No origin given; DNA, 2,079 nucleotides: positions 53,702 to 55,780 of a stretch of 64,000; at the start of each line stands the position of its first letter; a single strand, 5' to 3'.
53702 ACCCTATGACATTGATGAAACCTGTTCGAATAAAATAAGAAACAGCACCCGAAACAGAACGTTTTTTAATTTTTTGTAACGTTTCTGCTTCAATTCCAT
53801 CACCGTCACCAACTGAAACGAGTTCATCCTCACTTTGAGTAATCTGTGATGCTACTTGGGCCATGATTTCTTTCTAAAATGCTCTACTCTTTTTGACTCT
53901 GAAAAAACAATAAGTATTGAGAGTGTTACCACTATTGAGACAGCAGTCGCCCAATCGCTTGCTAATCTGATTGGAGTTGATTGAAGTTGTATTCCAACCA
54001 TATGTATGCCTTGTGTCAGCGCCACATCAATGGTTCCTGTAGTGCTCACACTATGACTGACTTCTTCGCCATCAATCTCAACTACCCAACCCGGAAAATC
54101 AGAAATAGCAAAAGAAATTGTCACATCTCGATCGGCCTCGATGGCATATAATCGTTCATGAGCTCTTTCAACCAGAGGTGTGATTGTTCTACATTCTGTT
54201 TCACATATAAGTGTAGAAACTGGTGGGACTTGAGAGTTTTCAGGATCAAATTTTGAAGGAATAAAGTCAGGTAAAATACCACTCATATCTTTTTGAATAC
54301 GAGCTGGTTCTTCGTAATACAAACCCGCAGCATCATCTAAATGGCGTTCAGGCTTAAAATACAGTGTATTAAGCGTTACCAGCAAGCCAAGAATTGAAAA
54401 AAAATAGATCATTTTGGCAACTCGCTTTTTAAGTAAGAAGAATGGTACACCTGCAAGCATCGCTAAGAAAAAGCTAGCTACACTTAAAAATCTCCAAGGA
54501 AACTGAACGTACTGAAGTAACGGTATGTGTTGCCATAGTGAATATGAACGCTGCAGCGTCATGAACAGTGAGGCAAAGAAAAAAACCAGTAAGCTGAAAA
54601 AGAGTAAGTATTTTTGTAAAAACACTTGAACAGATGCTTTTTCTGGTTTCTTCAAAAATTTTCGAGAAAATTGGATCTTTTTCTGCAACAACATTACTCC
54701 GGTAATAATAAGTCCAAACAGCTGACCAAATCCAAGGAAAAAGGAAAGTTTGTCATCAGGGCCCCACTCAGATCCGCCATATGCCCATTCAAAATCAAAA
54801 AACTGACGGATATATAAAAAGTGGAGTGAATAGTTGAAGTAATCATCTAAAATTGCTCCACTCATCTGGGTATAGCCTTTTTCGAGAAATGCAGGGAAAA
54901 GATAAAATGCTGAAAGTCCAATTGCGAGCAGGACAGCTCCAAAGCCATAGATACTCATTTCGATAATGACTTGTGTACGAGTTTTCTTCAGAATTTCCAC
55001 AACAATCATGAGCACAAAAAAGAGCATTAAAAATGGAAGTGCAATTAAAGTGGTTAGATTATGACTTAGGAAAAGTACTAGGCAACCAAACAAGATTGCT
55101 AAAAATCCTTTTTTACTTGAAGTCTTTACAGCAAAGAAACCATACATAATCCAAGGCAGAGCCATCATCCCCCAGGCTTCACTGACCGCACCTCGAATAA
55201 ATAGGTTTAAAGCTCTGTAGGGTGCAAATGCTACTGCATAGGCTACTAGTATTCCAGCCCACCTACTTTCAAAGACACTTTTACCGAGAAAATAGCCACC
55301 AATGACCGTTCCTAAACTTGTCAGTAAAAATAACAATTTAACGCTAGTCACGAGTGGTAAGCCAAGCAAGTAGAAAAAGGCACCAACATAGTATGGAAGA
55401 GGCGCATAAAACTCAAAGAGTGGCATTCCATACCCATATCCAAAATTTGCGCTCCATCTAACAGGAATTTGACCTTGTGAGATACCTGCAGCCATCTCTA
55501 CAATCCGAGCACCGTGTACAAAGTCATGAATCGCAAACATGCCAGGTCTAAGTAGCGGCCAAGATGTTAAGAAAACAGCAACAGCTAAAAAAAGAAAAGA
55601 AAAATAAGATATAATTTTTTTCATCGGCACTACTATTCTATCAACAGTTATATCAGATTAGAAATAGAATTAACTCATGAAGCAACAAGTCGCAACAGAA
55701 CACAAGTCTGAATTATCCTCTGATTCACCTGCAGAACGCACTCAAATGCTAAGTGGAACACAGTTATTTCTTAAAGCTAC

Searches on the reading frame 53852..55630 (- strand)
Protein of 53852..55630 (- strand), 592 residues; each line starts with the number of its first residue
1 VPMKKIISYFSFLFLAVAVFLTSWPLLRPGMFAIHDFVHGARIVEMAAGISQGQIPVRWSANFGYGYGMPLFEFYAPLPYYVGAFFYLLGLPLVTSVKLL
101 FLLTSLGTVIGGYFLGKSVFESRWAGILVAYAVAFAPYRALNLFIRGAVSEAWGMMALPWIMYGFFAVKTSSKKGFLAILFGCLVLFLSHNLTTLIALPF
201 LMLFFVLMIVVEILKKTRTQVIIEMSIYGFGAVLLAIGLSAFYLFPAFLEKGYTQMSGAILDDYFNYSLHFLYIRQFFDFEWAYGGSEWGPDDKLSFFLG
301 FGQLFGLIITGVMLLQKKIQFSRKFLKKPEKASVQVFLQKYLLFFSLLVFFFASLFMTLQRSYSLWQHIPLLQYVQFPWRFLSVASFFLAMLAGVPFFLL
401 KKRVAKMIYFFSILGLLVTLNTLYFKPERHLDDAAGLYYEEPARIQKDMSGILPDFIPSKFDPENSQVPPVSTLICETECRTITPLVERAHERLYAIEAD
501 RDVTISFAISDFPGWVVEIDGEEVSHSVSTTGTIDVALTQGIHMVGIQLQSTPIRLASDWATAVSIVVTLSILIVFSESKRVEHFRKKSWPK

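Call 4: search_protein_families(library=pfam, proteins=[window:53852-55630:-], max_evalue=1)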
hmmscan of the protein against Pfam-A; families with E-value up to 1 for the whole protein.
window:53852-55630:- (592 aa): 1 family
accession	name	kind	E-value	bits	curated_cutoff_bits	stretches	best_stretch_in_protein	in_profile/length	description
PF10131.15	PTPS_related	-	4.1e-13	49.1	26.4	1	72-430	1-317/621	6-pyruvoyl-tetrahydropterin synthase related domain; membrane protein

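Call 5: search_protein_families(library=ncbifam, proteins=[window:53852-55630:-], max_evalue=1)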
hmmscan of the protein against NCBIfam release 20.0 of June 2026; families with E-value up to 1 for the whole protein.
window:53852-55630:- (592 aa): 0 families

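Call 12: search_solved_structures(query=window:53852-55630:-, max_evalue=10)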
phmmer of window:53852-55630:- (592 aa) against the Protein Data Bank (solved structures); distinct sequences matched with E-value up to 10: 3.
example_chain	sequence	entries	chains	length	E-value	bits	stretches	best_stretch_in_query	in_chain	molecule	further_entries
5cow_A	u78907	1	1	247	0.71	11.9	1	320-389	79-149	Putative uncharacterized protein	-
5cv3_A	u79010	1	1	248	0.71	11.9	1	320-389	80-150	Putative uncharacterized protein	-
6g2j_K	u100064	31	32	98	1.2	11.2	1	176-242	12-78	NADH-ubiquinone oxidoreductase chain 4L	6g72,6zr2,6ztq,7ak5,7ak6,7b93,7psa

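Call 16: find_homologous_proteins(query=window:53852-55630:-, max_evalue=0.001)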
Query window:53852-55630:- (592 aa): 1214 proteins with E <= 0.001 among 8000 candidates; the best 120 are listed.
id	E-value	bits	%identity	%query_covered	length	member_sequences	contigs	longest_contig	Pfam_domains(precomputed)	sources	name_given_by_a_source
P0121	0.0e+0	1310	100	100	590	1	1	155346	PF10131.16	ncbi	-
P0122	2.7e-213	728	56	98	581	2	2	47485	-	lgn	-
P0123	6.2e-181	621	50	97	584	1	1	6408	-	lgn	-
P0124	9.7e-175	601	50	99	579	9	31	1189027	PF10131.16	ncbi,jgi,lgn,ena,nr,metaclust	ncbi:MAG: hypothetical protein GW762_05455 [Candidatus Pacebacteria bacterium]|nr:hypothetical prote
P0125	1.3e-174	601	50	99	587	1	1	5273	PF10131.16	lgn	-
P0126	2.8e-172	593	49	94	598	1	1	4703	-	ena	-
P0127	2.0e-169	583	48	97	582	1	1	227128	-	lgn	-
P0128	1.4e-167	577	50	92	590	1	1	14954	-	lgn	-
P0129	1.3e-162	561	47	96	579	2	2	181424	PF10131.16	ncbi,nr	ncbi:MAG: hypothetical protein H6773_01480 [Pseudomonadales bacterium]|nr:hypothetical protein [Cand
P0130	5.3e-160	552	46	94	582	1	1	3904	PF10131.16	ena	-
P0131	8.7e-159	548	46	99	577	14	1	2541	-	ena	-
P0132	3.9e-157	543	46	95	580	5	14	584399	-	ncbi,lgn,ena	-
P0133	2.7e-156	540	45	99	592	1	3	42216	PF10131.16,PF09586.17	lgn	-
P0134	4.0e-151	523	45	98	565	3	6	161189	PF10131.16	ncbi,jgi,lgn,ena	-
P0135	4.7e-151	523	44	97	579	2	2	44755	PF10131.16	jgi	jgi:hypothetical protein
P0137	6.2e-149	516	44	94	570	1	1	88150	PF10131.16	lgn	-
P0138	7.5e-149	516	44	94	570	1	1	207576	PF10131.16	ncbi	-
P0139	2.4e-148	514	44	97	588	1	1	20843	PF10131.16,PF09586.17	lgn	-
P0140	2.9e-148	514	44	94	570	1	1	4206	PF10131.16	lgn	-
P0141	1.3e-147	511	44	94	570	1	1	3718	PF10131.16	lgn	-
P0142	1.4e-147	511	44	98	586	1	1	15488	PF10131.16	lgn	-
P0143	1.5e-147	511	43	99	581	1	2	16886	PF10131.16,PF09586.17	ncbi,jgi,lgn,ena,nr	ncbi:MAG: hypothetical protein GW941_02740 [Candidatus Pacebacteria bacterium]|nr:hypothetical prote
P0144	1.9e-147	511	44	97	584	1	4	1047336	PF10131.16,PF09586.17,PF13231.13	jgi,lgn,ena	jgi:hypothetical protein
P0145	6.6e-147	509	42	99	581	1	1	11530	PF10131.16,PF09586.17,PF13231.13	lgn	-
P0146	7.7e-147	509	43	99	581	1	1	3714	PF10131.16,PF09586.17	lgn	-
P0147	1.6e-146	508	44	94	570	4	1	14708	PF10131.16,PF09586.17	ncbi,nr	ncbi:hypothetical protein KJZ63_04725 [Patescibacteria group bacterium]|nr:hypothetical protein [Pat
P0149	1.0e-145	505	45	96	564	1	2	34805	PF10131.16,PF09586.17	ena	-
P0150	4.6e-145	503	44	95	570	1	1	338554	PF10131.16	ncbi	-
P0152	5.9e-145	503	45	97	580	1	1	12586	PF10131.16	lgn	-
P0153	6.9e-145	502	46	93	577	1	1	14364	PF10131.16,PF09586.17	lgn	-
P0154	9.1e-145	502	43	97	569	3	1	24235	PF09586.17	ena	-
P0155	9.2e-145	502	43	97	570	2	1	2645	PF10131.16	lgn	-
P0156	1.1e-144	502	43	98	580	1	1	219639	PF10131.16,PF09586.17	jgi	jgi:hypothetical protein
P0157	1.1e-144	502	42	99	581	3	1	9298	PF10131.16,PF09586.17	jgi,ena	-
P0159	1.5e-144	501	43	99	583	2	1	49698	PF10131.16,PF09586.17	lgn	-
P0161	3.5e-144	500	43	98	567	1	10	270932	PF10131.16,PF09586.17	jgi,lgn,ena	-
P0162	5.0e-144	500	43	97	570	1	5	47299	PF10131.16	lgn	-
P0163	5.6e-144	499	43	96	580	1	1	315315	PF10131.16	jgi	jgi:hypothetical protein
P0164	2.1e-143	497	44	99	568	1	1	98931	PF10131.16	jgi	jgi:hypothetical protein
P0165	2.5e-143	497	43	98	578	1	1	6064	PF09586.17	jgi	jgi:hypothetical protein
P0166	2.5e-143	497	44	98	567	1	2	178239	PF10131.16,PF09586.17,PF13231.13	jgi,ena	-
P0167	2.9e-143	497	44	96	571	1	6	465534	PF10131.16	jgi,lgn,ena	jgi:hypothetical protein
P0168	6.4e-143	496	45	96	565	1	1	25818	PF10131.16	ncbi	-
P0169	8.7e-143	495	43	98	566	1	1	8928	PF10131.16,PF13231.13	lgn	-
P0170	1.1e-142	495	44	98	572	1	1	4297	PF09586.17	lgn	-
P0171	1.7e-142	495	44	97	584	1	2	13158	PF10131.16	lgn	-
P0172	3.2e-142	494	43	98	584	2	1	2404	PF10131.16,PF09586.17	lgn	-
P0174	4.5e-142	493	43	98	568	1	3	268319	PF10131.16,PF11847.14,PF09586.17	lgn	-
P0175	5.9e-142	493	43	96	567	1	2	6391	PF10131.16,PF13231.13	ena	-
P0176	6.3e-142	493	44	95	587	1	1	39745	PF10131.16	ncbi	ncbi:MAG TPA: 6-pyruvoyl-tetrahydropterin synthase-related protein [Patescibacteria group bacterium]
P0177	1.0e-141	492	43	98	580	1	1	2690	PF10131.16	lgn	-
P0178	1.1e-141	492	44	99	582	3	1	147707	PF10131.16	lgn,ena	-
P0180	1.3e-141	492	44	98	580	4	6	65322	PF10131.16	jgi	jgi:hypothetical protein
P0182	2.5e-141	491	43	99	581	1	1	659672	PF10131.16,PF09586.17,PF13231.13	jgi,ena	jgi:hypothetical protein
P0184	3.3e-141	490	43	97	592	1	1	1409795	-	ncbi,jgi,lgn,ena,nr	ncbi:MAG TPA: hypothetical protein VD999_04665 [Vitreimonas sp.]|nr:hypothetical protein [Vitreimona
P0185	7.5e-141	489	43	98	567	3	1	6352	PF10131.16,PF09586.17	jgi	-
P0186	9.2e-141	489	42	98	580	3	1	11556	PF10131.16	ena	-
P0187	1.1e-140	489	42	96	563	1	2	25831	PF10131.16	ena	-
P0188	2.6e-140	487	42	98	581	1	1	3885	PF10131.16,PF11847.14,PF09586.17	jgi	jgi:uncharacterized membrane protein YfhO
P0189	6.5e-140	486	43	97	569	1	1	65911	PF10131.16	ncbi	-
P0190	7.8e-140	486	42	96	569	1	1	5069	PF10131.16,PF11847.14,PF09586.17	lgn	-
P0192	1.2e-139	485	42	95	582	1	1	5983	PF10131.16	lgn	-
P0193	1.2e-139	485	43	97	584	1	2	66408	PF10131.16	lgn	-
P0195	1.7e-139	485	42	96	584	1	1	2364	PF10131.16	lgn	-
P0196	1.8e-139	485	43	97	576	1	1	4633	PF10131.16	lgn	-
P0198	2.1e-139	484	44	94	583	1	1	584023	PF10131.16,PF13231.13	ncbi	-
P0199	3.4e-139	484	43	97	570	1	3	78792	PF10131.16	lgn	-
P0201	7.3e-139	483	39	98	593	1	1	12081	PF10131.16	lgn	-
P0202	7.9e-139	482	43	96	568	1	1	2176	PF10131.16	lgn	-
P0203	8.5e-139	482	44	98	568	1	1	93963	PF10131.16,PF09586.17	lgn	-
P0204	9.3e-139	482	42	94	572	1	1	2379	PF10131.16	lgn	-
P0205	1.1e-138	482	41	96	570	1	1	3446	PF09586.17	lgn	-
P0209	3.0e-138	481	42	98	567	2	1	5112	PF10131.16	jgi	-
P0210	3.6e-138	480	43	93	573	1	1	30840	PF10131.16,PF13231.13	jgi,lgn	jgi:hypothetical protein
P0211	4.2e-138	480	42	97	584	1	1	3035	PF10131.16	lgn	-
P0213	5.1e-138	480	45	91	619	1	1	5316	PF09586.17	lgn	-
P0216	6.7e-138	479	44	91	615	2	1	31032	PF09586.17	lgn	-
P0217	8.6e-138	479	42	97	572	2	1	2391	PF10131.16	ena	-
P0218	9.0e-138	479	44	98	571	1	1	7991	PF10131.16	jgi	jgi:hypothetical protein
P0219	9.4e-138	479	43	98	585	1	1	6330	PF10131.16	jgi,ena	-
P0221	1.3e-137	478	41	97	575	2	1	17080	PF10131.16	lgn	-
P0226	3.9e-137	477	43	98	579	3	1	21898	PF10131.16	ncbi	-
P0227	3.9e-137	477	45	94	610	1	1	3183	PF09586.17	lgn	-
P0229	5.5e-137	476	44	94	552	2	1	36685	PF10131.16,PF13231.13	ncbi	-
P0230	5.6e-137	476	41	97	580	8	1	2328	PF10131.16,PF11847.14,PF09586.17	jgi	-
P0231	6.0e-137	476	43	98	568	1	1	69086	PF10131.16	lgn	-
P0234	1.3e-136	475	44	98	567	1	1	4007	PF10131.16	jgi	jgi:hypothetical protein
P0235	1.9e-136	475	44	97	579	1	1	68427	PF10131.16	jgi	jgi:hypothetical protein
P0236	2.3e-136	474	42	94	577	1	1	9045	PF09586.17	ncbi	-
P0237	2.3e-136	474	44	93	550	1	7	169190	PF10131.16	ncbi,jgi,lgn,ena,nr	ncbi:MAG: hypothetical protein COU67_00770 [Candidatus Pacebacteria bacterium CG10_big_fil_rev_8_21_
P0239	3.4e-136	474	42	96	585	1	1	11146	PF10131.16,PF13231.13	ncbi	-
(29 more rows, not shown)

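Call 51: find_encoding_contigs(protein=P0184, flank=8000, max_places=2)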
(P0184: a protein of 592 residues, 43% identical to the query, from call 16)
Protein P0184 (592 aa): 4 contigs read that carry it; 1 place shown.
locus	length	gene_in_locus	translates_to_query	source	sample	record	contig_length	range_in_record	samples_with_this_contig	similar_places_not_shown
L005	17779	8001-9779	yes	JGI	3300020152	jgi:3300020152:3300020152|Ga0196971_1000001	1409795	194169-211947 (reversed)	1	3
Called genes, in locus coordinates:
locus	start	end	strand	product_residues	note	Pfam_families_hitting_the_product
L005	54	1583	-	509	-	-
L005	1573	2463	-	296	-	PF01370:Epimerase, PF04321:RmlD_sub_bind, PF01073:3Beta_HSD, PF02719:Polysacc_synt_2 (weak), PF13460:NAD_binding_10 (weak), PF16363:GDP_Man_Dehyd, PF07993:NAD_binding_4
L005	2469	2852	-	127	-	-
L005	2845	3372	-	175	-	PF00908:dTDP_sugar_isom, PF14667:Polysacc_synt_C (weak)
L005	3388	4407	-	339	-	PF01073:3Beta_HSD, PF01370:Epimerase, PF02719:Polysacc_synt_2, PF04321:RmlD_sub_bind, PF05368:NmrA (weak), PF13460:NAD_binding_10, PF16363:GDP_Man_Dehyd, PF07993:NAD_binding_4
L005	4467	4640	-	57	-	-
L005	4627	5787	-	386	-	PF03816:LytR_cpsA_psr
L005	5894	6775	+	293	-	-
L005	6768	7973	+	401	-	-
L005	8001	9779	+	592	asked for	-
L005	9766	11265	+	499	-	PF01943:Polysacc_synt, PF13440:Polysacc_synt_3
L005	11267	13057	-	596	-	-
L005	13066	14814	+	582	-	PF13231:PMT_2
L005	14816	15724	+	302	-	PF00535:Glycos_transf_2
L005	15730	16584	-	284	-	-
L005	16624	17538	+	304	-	PF00535:Glycos_transf_2, PF13641:Glyco_tranf_2_3, PF13632:Glyco_trans_2_3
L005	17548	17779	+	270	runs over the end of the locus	PF00535:Glycos_transf_2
